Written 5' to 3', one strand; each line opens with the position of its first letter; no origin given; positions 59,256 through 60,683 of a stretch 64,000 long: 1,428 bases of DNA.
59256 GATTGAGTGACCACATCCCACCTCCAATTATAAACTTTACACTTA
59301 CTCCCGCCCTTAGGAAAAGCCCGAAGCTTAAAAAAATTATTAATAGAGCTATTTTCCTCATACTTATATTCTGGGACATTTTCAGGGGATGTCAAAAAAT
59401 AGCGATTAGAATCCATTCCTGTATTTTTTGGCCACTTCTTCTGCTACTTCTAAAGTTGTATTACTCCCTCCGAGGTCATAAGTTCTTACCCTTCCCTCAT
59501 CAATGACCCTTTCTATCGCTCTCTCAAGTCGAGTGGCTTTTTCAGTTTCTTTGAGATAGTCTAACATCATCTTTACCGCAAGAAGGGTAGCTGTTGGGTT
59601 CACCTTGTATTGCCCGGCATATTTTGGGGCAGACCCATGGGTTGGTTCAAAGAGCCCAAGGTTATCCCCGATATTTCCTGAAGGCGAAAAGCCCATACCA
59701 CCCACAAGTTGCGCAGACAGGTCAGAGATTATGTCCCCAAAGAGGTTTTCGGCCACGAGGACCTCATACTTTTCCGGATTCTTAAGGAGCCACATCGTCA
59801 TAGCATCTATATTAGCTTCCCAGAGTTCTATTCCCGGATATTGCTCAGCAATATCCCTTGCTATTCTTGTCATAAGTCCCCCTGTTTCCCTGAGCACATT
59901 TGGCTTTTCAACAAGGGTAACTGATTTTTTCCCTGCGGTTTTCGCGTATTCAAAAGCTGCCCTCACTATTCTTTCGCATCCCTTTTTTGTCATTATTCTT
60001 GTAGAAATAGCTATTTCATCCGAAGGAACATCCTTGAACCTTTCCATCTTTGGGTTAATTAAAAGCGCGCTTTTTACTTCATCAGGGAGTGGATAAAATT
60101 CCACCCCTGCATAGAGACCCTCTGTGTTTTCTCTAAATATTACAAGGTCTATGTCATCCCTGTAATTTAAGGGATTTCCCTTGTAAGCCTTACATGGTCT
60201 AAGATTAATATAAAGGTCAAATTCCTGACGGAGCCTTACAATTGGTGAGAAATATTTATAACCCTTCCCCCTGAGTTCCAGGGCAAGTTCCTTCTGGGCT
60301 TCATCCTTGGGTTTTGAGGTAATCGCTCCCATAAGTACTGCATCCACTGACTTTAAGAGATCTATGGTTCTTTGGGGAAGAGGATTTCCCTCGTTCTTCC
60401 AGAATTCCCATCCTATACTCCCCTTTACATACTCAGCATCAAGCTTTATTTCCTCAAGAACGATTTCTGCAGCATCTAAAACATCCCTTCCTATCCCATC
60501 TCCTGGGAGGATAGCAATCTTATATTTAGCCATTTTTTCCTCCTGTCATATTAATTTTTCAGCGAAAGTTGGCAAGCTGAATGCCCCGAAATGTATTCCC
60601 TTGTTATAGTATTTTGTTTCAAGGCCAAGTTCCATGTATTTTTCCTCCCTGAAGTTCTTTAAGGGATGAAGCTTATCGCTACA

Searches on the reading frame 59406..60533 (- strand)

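Call 64: search_protein_families(library=pfam, proteins=[window:59406-60533:-], max_evalue=0.00001)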
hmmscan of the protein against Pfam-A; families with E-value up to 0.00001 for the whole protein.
window:59406-60533:- (375 aa): 1 family
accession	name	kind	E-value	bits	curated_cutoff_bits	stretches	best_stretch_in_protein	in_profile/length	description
PF00180.25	Iso_dh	-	2.4e-91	307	27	1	5-367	1-348/348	Isocitrate/isopropylmalate dehydrogenase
